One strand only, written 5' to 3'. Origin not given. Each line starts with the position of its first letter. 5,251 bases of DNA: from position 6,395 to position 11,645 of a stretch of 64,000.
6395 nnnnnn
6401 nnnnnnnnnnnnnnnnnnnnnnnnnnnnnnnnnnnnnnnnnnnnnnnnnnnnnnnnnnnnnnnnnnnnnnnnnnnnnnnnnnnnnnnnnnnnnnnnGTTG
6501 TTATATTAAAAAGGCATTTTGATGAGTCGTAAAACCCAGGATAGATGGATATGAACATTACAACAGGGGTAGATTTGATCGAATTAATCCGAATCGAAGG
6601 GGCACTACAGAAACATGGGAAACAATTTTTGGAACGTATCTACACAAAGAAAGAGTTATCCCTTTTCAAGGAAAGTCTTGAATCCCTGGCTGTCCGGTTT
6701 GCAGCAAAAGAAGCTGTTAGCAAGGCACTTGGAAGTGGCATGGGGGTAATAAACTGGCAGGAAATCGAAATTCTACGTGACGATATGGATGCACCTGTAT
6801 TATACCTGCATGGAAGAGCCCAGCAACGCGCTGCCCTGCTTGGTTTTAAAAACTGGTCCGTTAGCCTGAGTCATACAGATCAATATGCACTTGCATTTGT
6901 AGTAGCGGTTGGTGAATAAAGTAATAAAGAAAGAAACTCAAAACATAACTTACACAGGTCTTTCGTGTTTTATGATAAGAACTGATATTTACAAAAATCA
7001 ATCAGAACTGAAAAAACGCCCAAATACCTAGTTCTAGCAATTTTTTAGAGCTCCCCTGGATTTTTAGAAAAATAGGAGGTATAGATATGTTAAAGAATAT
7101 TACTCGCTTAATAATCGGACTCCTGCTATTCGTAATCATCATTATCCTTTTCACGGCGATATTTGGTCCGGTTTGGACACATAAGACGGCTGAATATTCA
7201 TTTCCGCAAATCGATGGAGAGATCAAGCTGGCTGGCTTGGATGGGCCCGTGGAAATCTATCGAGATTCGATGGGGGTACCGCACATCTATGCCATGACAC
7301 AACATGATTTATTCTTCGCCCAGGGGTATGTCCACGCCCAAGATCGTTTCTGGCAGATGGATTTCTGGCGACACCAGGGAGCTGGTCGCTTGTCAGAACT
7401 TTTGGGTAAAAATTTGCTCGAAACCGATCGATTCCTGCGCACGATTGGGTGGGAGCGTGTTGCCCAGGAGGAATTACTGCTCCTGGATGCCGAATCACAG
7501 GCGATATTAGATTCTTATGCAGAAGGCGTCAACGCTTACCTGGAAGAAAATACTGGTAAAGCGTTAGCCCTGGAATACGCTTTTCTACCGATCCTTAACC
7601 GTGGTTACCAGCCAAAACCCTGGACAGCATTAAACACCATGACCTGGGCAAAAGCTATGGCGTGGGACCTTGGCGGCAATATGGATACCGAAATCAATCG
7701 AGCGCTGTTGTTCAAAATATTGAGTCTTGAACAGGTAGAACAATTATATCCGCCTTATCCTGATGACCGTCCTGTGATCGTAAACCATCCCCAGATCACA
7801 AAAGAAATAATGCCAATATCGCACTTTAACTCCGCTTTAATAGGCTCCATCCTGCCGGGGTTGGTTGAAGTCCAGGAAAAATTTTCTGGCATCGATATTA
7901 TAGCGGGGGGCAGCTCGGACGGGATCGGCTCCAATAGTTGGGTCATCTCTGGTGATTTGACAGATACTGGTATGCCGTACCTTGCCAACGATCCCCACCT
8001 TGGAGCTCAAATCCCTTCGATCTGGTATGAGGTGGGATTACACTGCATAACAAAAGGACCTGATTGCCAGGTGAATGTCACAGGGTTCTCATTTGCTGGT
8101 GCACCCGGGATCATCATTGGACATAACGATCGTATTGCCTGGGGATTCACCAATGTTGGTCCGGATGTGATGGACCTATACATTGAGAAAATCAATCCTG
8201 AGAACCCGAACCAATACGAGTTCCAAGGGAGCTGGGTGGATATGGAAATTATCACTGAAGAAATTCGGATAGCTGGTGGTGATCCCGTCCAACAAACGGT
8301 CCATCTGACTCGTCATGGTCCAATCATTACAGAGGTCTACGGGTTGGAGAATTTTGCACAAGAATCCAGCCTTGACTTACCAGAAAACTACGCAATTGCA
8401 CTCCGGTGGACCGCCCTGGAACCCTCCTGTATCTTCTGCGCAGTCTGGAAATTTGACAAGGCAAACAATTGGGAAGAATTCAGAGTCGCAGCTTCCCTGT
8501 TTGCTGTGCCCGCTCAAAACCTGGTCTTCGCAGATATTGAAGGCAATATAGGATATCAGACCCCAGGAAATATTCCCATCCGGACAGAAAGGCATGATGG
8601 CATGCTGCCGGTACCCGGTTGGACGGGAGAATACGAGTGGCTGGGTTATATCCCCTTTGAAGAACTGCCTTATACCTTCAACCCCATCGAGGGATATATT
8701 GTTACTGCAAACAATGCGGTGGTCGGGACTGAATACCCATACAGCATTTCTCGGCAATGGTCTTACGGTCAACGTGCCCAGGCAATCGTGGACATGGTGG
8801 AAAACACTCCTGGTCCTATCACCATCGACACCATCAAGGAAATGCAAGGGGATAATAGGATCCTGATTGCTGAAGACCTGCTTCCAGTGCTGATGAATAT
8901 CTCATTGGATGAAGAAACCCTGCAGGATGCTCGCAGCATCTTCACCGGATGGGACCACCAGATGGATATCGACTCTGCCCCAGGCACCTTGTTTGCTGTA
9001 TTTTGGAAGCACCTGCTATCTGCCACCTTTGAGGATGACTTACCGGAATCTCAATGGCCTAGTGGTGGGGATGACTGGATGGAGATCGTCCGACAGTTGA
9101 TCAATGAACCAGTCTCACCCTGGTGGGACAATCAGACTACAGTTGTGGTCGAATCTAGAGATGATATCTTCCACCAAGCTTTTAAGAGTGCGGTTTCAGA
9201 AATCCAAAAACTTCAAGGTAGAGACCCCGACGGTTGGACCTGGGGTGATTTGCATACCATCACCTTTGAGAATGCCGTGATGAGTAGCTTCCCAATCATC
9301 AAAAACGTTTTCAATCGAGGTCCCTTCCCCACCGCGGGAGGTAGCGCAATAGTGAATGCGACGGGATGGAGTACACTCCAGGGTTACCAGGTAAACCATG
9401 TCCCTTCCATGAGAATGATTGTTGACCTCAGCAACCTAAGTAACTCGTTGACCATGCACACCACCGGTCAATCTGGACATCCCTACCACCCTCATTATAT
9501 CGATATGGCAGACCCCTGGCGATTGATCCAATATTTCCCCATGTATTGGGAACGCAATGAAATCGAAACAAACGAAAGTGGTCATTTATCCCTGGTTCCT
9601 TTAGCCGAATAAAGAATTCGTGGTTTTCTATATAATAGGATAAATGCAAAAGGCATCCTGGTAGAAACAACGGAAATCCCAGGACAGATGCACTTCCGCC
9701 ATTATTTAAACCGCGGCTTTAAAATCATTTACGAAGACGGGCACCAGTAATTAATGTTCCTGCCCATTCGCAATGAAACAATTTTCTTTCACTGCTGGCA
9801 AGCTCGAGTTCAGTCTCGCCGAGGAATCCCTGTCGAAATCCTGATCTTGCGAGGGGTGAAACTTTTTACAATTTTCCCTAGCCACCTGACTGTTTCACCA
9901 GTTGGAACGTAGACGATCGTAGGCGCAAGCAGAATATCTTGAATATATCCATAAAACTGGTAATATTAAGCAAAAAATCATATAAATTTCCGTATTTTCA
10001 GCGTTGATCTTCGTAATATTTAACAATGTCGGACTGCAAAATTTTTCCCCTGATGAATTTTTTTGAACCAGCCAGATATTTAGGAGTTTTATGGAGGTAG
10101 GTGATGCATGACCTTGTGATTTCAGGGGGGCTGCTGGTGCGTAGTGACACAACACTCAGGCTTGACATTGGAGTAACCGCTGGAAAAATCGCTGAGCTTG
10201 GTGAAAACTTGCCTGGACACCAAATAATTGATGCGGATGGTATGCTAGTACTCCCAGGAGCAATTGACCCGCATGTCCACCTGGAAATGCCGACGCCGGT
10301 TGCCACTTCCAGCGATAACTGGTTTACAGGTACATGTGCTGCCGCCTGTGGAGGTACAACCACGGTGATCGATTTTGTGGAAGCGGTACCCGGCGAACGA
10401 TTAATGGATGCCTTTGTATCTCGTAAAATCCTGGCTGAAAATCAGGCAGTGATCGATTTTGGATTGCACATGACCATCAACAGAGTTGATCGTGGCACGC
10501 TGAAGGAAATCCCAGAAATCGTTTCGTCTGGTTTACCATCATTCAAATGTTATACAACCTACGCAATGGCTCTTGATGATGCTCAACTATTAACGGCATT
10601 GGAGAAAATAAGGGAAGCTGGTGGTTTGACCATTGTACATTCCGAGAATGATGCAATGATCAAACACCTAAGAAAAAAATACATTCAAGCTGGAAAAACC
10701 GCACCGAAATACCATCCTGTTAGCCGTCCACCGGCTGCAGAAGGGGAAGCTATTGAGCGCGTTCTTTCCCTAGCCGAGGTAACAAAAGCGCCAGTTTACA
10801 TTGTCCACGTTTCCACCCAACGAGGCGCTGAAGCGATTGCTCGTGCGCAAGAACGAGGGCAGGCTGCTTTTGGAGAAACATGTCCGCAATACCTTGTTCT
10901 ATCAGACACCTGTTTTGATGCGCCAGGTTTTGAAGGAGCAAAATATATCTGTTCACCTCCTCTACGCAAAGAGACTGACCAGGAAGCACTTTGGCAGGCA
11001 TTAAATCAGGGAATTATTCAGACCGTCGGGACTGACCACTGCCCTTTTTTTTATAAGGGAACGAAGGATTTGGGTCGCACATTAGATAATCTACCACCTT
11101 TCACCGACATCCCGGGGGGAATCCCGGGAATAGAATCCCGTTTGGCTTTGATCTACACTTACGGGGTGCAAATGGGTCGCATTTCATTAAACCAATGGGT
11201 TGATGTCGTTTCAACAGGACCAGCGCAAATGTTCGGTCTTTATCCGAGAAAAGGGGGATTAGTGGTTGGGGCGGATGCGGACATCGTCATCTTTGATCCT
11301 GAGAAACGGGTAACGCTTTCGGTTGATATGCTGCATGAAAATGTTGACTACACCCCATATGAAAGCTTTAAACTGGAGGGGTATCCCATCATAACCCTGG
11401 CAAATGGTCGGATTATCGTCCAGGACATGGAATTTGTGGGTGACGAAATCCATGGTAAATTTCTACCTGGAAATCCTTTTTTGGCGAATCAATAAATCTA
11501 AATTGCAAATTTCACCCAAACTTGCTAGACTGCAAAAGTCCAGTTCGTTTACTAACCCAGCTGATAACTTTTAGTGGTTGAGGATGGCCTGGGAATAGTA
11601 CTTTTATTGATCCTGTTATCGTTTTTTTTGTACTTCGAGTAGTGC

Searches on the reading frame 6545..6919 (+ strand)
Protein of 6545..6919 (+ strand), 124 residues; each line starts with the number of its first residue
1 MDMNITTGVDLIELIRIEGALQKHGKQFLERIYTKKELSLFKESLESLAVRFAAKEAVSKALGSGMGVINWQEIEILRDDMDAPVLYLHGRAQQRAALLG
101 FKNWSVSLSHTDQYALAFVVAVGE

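Call 21: search_protein_families(library=pfam, proteins=[window:6545-6919:+])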
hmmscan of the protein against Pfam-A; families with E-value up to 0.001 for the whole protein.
window:6545-6919:+ (124 aa): 1 family
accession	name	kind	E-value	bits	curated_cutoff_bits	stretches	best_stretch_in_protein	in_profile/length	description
PF01648.25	ACPS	-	6.4e-17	62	25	1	8-118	3-110/111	4'-phosphopantetheinyl transferase superfamily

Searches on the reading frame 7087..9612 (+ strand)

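Call 21: search_protein_families(library=pfam, proteins=[window:7087-9612:+])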
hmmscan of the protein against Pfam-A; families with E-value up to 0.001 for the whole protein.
window:7087-9612:+ (841 aa): 1 family
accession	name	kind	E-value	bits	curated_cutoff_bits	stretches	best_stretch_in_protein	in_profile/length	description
PF01804.23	Penicil_amidase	-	1.4e-246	821.2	21.3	1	54-827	1-674/675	Penicillin amidase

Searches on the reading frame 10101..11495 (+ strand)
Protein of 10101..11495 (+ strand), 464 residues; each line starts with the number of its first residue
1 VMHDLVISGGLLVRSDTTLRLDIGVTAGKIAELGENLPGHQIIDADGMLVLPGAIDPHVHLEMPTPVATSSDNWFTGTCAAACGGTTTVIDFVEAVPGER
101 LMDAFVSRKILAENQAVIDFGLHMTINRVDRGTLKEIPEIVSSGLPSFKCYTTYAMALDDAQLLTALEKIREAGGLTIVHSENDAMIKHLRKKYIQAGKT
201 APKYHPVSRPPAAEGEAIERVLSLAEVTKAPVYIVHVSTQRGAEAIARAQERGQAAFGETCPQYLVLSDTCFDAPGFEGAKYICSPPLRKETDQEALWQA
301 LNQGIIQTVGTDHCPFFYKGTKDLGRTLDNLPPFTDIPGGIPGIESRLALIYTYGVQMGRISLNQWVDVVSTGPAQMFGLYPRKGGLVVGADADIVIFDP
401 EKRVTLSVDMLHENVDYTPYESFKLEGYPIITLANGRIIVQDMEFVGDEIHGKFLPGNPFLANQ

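Call 21: search_protein_families(library=pfam, proteins=[window:10101-11495:+])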
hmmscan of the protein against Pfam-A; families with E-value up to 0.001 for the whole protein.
window:10101-11495:+ (464 aa): 2 families
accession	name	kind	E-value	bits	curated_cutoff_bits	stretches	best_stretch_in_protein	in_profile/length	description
PF01979.26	Amidohydro_1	-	2.3e-22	80.1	25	1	49-438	1-344/345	Amidohydrolase family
PF07969.17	Amidohydro_3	-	1.4e-16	61.5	29.7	2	301-439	363-471/472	Amidohydrolase family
